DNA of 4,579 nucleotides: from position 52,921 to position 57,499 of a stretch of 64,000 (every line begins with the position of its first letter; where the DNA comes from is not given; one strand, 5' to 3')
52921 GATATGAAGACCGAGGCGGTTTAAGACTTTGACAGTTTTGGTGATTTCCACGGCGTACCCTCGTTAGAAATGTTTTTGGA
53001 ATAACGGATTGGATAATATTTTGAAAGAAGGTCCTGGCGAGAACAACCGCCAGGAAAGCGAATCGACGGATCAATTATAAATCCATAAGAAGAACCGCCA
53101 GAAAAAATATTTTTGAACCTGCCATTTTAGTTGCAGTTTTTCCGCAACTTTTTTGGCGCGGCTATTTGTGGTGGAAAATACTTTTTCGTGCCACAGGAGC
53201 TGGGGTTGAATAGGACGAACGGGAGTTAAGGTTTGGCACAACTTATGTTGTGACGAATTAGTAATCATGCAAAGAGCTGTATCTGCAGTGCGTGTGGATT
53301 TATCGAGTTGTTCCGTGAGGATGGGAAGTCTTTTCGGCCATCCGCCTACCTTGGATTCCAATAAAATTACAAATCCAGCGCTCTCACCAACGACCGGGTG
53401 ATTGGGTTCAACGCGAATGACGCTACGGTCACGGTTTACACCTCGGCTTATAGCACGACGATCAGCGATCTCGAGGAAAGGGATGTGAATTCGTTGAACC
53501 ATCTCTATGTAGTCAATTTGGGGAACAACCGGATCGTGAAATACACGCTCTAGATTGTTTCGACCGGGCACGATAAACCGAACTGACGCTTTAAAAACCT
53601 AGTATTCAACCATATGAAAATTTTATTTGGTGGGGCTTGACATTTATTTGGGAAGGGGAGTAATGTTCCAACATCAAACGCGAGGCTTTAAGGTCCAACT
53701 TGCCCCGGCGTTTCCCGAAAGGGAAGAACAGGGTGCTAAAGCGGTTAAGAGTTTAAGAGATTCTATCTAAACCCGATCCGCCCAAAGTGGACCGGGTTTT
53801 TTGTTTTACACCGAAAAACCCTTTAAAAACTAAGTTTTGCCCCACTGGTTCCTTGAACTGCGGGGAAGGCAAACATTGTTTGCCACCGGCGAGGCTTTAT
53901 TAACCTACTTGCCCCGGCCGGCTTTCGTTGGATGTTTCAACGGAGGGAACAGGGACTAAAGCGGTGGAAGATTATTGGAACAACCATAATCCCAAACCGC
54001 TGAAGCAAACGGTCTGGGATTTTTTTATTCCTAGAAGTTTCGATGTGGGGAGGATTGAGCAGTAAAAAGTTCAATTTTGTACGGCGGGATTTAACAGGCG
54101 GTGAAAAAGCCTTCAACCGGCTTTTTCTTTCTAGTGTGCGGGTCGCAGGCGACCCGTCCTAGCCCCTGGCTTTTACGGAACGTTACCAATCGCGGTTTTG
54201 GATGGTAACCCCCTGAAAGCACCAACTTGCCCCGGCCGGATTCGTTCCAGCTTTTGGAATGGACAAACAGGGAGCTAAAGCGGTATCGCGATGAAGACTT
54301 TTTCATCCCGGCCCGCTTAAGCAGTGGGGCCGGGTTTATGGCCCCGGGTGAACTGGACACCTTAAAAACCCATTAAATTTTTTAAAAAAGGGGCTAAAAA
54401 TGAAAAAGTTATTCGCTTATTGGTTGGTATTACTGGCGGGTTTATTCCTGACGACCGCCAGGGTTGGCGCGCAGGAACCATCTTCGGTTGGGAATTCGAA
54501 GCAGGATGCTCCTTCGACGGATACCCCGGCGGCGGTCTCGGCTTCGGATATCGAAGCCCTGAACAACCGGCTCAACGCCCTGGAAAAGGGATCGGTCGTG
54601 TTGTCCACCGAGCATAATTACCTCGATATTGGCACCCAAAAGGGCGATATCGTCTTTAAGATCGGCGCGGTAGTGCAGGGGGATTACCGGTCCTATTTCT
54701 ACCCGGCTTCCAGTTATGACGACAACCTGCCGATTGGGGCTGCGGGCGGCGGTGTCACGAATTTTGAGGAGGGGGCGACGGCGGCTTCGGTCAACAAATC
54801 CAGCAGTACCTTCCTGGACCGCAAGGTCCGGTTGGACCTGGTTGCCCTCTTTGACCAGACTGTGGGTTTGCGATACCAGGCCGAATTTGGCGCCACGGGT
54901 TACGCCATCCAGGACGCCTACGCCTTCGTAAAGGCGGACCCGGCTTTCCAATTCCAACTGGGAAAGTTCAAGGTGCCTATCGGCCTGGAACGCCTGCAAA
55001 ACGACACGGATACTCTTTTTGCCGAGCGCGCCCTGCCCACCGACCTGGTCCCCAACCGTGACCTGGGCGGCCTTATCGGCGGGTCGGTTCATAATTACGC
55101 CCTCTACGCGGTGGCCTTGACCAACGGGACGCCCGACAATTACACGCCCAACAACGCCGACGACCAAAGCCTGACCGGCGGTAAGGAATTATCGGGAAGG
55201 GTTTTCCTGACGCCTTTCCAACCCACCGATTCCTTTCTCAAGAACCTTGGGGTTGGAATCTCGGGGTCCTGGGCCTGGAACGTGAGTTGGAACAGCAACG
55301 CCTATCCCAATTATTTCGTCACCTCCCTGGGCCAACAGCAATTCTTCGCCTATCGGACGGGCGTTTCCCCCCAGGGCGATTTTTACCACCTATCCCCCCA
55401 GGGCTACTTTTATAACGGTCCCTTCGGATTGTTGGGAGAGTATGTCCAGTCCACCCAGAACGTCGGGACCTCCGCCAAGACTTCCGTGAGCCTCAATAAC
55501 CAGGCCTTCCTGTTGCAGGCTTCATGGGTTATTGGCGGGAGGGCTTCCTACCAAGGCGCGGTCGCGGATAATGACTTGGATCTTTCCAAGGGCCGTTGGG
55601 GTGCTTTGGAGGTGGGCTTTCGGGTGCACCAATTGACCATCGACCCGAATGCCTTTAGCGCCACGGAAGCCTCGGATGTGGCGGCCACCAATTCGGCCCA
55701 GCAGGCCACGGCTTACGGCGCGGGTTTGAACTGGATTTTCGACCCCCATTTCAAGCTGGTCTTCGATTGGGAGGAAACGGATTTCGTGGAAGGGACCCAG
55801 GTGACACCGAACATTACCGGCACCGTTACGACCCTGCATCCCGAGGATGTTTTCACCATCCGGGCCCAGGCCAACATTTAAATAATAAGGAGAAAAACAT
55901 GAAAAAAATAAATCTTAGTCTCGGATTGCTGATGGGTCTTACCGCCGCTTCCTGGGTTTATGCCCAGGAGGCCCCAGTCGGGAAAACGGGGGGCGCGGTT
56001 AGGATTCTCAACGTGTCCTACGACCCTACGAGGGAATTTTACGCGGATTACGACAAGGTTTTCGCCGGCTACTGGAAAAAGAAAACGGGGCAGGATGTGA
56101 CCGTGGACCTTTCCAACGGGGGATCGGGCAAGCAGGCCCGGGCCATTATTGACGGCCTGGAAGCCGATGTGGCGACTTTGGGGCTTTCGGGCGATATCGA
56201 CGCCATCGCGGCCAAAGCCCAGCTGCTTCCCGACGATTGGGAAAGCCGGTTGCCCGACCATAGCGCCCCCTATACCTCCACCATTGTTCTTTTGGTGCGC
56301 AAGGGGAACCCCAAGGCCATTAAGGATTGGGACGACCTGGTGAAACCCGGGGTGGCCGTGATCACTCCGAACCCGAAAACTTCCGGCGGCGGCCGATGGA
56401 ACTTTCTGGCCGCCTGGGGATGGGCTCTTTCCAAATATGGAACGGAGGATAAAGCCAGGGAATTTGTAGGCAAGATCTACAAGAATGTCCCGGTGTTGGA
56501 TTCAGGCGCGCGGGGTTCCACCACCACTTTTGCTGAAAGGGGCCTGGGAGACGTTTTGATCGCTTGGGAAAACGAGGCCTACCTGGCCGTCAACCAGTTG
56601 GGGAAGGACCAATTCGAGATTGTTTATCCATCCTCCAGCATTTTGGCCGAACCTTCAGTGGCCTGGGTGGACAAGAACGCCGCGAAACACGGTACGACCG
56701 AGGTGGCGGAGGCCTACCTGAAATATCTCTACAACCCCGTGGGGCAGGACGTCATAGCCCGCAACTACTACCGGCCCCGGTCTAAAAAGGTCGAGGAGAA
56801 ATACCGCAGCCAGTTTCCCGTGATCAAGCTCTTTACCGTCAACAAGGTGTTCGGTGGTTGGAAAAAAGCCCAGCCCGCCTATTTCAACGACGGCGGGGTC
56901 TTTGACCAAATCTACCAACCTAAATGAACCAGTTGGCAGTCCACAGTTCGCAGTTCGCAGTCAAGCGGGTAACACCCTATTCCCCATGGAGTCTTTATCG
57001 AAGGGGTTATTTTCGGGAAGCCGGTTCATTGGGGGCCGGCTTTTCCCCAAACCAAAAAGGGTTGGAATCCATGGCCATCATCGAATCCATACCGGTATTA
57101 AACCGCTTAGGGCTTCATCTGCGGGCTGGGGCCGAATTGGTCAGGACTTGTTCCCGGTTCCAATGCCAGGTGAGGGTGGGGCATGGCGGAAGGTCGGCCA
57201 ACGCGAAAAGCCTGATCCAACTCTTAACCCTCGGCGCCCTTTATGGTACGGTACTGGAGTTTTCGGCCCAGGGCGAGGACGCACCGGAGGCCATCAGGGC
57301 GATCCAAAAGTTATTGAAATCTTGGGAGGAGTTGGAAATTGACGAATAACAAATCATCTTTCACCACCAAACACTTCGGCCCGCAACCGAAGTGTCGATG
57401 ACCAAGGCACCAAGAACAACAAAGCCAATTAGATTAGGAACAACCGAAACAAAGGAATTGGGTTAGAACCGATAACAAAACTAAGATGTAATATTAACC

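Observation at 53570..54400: Three tandem paralogous terminator-bearing RNA elements upstream of the sulfate-assimilation cluster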

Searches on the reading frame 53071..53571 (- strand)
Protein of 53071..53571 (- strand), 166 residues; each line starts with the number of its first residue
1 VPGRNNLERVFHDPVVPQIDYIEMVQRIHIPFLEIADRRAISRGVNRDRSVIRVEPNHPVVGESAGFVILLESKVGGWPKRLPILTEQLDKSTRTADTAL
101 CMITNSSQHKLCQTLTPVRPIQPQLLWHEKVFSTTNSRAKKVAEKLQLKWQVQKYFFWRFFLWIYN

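Call 10: search_protein_families(library=pfam, proteins=[window:53071-53571:-])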
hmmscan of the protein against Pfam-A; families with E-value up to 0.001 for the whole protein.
window:53071-53571:- (166 aa): 0 families

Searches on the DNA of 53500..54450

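Call 4: search_rna_families(source=window, start=53500, end=54450, threshold=evalue, max_evalue=10, show_alignments=5)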
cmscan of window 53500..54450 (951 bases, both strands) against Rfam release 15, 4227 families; matches with E-value up to 10: 9.
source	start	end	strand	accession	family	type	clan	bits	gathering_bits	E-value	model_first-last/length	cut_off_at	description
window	53945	54013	+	RF01074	RF_site1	Cis-reg; frameshift_element;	-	17.1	40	2.9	1-40/40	no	Putative RNA-dependent RNA polymerase ribosomal frameshift site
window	54234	54313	+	RF00376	HIV_GSL3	Cis-reg;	-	16.4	42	8.2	1-84/84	no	HIV gag stem loop 3 (GSL3)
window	53769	53801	-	RF02051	STnc450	Gene; sRNA;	-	16.2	37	1.6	18-49/57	no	Enterobacterial sRNA STnc450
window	54311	54383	+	RF01394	isrK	Gene; sRNA;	-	15.7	50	1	1-77/77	no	isrK Hfq binding RNA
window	54234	54313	-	RF00218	SNORD46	Gene; snRNA; snoRNA; CD-box;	CL00061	15.4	40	3.5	1-104/104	no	Small nucleolar RNA SNORD46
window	53833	53923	-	RF03539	Flavi_NKV_xrRNA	Cis-reg;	-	14.8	50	7.9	1-84/84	no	No-known vector Flavivirus exoribonuclease-resistant RNA element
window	53795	53823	+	RF00066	U7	Gene; snRNA;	-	14.3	34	3.1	34-62/62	no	U7 small nuclear RNA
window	53683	53752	-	RF00736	mir-320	Gene; miRNA;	-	13.3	55.5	9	1-76/76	no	mir-320 microRNA precursor family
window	54302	54350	+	RF03163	c4-a1b1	Gene; antisense;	CL00128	11.7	46.7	6.4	1-53/53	no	a1, b1 targets of C4 antisense RNA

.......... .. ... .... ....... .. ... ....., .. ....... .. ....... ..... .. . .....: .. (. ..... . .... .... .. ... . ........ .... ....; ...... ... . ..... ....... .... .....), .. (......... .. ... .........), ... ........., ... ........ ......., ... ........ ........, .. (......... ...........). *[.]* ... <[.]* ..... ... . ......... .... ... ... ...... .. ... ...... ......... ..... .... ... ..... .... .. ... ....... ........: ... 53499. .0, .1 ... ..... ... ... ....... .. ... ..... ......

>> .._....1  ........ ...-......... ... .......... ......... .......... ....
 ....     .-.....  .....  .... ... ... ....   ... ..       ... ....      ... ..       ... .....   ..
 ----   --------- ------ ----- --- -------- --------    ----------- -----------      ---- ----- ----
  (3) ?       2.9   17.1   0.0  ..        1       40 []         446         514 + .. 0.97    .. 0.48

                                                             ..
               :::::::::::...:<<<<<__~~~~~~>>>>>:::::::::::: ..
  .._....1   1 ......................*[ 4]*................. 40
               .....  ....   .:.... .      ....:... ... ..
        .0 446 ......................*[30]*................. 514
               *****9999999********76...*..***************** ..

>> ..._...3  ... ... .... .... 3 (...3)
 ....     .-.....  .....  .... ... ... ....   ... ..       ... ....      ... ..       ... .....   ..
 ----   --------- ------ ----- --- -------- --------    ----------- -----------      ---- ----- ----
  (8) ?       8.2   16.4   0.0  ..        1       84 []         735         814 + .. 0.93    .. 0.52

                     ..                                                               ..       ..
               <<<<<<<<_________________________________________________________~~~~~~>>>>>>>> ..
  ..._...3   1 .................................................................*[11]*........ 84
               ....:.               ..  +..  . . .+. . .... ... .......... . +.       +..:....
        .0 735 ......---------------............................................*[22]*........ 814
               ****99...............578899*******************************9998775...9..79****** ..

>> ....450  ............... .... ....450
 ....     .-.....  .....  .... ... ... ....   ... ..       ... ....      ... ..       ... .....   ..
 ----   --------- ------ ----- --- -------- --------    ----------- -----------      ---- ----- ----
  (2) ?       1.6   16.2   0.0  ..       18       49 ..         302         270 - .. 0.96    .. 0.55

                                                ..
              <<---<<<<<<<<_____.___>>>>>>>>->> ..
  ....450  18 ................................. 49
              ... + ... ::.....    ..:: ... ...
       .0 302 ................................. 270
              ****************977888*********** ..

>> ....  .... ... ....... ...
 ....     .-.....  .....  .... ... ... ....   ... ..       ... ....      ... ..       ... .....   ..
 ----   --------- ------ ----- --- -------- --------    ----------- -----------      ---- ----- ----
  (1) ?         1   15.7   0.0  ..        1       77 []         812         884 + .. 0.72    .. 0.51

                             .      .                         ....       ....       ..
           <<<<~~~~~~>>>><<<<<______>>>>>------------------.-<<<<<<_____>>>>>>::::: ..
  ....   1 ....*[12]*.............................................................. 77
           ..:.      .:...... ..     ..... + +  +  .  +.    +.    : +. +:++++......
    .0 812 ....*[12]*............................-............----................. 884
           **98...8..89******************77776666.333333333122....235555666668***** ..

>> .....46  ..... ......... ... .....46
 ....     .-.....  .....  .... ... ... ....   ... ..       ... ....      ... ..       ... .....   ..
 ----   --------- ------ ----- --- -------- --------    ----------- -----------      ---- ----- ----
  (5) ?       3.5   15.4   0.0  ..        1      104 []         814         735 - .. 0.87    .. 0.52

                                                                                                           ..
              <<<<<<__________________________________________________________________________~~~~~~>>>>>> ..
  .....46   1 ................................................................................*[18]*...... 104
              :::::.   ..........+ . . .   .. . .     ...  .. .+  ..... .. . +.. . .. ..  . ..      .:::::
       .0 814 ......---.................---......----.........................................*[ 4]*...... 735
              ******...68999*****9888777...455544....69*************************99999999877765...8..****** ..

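Call 48: search_rna_families(source=window, start=53672, end=53752, threshold=evalue, max_evalue=10, show_alignments=4)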
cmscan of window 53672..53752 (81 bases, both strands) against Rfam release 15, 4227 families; matches with E-value up to 10: 2.
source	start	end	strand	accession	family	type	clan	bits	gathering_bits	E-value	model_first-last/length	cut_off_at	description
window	53683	53752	-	RF00736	mir-320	Gene; miRNA;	-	13.3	55.5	0.77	1-76/76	no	mir-320 microRNA precursor family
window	53672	53703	-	RF00847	mir-62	Gene; miRNA;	-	11.5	70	8.8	1-32/58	3'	mir-62 microRNA precursor family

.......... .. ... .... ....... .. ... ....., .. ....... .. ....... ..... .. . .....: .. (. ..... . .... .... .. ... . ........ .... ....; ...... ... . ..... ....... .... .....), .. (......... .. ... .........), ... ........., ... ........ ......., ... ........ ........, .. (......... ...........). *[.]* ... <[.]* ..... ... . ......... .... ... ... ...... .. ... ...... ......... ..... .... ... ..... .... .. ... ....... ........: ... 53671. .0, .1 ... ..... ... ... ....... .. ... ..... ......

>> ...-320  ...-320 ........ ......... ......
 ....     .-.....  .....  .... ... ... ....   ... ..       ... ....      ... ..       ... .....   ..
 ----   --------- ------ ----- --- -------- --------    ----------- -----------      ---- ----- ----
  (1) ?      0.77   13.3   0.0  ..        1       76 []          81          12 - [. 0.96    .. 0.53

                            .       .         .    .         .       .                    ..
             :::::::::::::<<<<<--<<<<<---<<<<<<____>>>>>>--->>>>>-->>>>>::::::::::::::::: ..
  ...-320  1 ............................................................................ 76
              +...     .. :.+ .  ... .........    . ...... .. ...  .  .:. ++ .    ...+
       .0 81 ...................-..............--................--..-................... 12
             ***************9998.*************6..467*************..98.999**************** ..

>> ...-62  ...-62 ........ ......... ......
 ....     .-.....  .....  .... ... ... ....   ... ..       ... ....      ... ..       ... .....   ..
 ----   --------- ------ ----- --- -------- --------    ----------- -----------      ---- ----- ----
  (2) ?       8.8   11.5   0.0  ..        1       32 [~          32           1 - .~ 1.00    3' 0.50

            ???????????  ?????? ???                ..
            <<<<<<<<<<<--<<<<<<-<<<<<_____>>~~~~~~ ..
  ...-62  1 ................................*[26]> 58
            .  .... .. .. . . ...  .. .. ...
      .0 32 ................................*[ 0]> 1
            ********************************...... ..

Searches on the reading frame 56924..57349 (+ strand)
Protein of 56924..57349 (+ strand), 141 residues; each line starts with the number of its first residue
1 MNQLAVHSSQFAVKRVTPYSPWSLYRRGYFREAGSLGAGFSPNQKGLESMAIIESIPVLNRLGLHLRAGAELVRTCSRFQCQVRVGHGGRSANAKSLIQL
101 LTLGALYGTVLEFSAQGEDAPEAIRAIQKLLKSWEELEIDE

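Call 10: search_protein_families(library=pfam, proteins=[window:56924-57349:+])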
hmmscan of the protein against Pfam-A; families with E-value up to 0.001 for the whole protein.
window:56924-57349:+ (141 aa): 1 family
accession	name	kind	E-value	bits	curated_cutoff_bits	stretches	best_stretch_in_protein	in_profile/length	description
PF00381.24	PTS-HPr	-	2.4e-22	79.2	23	1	56-132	5-80/81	PTS HPr component phosphorylation site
